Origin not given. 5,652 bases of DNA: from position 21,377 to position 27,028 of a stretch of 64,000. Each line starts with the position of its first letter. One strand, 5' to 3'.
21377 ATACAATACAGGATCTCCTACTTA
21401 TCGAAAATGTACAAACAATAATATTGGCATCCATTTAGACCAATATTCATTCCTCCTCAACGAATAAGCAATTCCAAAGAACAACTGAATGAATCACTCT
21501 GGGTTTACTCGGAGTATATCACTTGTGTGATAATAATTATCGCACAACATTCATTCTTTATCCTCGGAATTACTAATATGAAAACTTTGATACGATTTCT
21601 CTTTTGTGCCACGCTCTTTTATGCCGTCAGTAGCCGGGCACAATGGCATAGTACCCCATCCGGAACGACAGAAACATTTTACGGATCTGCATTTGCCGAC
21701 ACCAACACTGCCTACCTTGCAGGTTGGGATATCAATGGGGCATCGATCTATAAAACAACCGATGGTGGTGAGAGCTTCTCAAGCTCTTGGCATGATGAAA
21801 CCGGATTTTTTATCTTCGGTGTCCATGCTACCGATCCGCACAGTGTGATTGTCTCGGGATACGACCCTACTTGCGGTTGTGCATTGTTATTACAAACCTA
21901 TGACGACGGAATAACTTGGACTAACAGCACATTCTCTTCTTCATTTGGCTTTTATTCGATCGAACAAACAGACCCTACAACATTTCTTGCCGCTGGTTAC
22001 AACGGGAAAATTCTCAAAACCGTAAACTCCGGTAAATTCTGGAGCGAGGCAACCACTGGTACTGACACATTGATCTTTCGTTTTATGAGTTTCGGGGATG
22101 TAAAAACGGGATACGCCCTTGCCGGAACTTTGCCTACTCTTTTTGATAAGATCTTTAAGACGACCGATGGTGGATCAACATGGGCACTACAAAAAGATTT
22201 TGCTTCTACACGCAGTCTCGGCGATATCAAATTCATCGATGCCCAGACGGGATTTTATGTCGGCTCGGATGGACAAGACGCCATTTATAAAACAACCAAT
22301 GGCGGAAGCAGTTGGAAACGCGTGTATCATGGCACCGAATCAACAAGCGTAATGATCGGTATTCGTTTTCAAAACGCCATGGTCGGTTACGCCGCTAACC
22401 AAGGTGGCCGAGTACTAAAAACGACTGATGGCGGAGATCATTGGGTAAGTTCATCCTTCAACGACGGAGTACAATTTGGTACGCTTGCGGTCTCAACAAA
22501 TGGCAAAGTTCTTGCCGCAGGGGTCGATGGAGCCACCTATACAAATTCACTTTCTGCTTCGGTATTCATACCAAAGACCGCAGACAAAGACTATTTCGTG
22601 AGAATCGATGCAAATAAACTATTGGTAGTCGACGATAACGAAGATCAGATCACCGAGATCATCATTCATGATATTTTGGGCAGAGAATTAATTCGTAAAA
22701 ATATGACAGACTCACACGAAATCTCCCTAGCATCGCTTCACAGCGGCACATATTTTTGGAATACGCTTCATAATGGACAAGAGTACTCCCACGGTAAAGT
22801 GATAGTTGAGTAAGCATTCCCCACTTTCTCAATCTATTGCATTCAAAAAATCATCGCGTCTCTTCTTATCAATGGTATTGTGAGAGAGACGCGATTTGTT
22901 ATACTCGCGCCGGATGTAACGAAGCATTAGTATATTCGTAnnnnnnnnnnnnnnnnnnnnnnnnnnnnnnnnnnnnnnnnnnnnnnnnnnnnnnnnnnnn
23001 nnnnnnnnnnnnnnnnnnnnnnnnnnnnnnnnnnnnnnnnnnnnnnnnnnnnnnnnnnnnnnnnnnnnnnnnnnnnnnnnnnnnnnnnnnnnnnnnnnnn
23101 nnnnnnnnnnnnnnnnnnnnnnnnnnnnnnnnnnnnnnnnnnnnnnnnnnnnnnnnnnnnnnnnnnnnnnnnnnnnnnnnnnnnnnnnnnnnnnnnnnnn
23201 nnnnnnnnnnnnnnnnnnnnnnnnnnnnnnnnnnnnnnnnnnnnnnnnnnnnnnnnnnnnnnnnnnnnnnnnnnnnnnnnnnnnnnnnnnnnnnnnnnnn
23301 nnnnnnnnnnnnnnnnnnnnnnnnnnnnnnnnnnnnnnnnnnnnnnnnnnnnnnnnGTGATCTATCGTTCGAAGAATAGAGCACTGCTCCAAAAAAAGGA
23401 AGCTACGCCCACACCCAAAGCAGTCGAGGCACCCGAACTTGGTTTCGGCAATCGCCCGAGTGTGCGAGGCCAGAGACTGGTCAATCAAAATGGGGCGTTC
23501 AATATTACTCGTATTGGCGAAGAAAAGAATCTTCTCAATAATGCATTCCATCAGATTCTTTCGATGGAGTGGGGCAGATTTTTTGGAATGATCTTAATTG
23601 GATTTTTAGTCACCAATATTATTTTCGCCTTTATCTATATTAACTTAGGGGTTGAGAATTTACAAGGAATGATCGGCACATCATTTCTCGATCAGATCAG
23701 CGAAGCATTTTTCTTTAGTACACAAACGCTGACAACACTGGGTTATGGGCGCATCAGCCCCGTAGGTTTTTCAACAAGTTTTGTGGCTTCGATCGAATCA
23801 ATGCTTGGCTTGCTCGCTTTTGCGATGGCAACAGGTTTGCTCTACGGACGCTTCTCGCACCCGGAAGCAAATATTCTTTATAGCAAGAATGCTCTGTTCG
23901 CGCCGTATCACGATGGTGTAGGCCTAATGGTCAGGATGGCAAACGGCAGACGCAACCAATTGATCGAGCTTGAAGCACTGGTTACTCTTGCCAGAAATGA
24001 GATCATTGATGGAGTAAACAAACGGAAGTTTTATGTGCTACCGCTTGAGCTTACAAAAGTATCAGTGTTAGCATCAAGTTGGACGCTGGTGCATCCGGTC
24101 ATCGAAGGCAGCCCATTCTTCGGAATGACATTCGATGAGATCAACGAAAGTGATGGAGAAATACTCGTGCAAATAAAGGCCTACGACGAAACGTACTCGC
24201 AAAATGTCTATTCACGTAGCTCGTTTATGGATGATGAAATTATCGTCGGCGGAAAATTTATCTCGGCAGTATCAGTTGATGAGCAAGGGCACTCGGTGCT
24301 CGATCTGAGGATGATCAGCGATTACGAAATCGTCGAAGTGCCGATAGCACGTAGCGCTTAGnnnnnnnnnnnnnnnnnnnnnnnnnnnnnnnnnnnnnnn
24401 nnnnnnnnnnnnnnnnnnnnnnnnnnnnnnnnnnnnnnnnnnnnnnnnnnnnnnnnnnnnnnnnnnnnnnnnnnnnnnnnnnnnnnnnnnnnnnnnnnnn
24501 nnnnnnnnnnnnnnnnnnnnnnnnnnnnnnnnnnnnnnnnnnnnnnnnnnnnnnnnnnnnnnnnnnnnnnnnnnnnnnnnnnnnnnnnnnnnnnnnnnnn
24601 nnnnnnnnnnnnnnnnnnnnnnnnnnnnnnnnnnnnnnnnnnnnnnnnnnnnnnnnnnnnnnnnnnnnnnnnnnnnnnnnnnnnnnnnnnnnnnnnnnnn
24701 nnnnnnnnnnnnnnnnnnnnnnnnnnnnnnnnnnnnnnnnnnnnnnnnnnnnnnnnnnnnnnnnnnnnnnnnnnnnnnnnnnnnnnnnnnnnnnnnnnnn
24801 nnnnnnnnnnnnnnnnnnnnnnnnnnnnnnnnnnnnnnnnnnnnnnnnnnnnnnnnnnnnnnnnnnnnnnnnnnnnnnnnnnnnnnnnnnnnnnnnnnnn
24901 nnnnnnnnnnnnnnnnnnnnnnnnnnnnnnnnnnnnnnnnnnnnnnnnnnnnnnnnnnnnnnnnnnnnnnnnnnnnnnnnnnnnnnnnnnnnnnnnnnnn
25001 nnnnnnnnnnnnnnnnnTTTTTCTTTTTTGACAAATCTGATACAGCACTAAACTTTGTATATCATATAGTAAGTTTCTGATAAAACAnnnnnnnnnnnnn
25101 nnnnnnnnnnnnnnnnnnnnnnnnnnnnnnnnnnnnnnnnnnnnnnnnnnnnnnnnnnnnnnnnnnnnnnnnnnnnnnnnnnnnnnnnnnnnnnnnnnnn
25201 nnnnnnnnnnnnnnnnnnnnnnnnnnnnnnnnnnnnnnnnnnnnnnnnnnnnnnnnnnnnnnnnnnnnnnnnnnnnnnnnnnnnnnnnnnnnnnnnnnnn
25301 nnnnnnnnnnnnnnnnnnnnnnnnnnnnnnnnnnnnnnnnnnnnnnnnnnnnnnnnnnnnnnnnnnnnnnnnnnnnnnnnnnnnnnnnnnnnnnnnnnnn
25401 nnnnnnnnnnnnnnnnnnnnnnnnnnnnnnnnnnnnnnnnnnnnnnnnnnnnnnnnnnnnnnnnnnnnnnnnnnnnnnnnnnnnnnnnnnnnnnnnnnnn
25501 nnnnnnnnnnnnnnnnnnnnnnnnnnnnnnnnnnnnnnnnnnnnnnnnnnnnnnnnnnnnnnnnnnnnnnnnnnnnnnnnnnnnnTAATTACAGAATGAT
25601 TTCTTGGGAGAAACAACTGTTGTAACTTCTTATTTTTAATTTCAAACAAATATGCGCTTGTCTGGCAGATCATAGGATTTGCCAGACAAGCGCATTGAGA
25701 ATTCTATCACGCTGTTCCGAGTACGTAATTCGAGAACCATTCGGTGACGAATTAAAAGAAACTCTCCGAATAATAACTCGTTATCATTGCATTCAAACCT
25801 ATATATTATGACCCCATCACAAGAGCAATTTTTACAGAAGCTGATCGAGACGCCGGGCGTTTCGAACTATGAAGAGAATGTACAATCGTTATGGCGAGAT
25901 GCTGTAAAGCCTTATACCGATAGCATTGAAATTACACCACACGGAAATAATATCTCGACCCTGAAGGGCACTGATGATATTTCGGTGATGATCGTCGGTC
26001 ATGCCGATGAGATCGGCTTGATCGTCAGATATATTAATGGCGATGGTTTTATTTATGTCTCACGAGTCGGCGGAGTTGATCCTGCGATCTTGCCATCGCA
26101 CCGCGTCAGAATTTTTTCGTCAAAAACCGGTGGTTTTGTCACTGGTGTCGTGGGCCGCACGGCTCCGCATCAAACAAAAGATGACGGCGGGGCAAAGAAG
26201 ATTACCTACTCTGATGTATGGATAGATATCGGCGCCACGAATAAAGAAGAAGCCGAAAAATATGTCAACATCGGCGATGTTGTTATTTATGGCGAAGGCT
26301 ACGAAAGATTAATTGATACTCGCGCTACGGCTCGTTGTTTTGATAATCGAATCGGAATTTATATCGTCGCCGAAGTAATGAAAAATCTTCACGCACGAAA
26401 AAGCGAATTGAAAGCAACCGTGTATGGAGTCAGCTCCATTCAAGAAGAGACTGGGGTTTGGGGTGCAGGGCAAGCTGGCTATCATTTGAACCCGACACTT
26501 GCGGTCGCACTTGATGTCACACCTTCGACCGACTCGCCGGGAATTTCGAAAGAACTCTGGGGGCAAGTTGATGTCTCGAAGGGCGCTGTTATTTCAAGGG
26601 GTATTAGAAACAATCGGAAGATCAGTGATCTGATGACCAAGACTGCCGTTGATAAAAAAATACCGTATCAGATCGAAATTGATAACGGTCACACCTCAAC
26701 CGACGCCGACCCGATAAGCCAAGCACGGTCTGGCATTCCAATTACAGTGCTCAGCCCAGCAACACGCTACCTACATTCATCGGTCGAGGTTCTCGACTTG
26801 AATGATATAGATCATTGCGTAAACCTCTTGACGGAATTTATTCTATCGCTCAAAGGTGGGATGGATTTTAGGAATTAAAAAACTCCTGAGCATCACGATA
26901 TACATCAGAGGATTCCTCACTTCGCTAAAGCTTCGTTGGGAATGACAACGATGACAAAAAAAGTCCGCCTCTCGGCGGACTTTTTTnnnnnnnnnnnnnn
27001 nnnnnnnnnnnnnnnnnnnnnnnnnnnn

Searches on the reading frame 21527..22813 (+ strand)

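Call 59: search_protein_families(library=pfam, proteins=[window:21527-22813:+], max_evalue=0.00001)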
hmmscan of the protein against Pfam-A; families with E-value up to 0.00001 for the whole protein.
window:21527-22813:+ (428 aa): 2 families
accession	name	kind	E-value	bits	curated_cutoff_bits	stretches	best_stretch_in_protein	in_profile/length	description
PF14870.12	PSII_BNR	-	4.5e-12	46.3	27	1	228-311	17-99/303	Photosynthesis system II assembly factor YCF48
PF15902.12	Sortilin-Vps10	-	4.8e-09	36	33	0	252-316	2-67/446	Sortilin, neurotensin receptor 3,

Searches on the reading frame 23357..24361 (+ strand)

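Call 59: search_protein_families(library=pfam, proteins=[window:23357-24361:+], max_evalue=0.00001)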
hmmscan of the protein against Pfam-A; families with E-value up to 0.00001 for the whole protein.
window:23357-24361:+ (334 aa): 2 families
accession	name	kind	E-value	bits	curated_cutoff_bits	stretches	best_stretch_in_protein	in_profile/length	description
PF17655.7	IRK_C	-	6.6e-17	62.1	22.5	1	173-329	1-162/174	Inward rectifier potassium channel C-terminal domain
PF07885.22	Ion_trans_2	-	2.9e-07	30.7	22.5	1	84-162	3-73/79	Ion channel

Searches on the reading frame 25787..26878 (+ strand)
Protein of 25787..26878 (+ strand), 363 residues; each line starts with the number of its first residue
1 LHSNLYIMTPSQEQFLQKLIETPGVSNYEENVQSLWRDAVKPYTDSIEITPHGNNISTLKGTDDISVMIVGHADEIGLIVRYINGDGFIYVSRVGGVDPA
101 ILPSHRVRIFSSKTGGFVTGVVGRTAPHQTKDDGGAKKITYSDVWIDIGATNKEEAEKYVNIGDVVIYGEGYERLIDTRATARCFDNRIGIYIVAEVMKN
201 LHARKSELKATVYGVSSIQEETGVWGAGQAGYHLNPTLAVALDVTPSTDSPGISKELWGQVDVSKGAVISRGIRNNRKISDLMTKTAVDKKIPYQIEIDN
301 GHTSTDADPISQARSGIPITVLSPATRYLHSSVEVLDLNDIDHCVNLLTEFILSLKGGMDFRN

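Call 59: search_protein_families(library=pfam, proteins=[window:25787-26878:+], max_evalue=0.00001)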
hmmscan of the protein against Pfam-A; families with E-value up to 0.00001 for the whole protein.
window:25787-26878:+ (363 aa): 1 family
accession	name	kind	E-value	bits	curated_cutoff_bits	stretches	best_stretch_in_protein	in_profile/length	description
PF05343.19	Peptidase_M42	-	7.1e-76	255.5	23.2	1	53-347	1-292/292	M42 glutamyl aminopeptidase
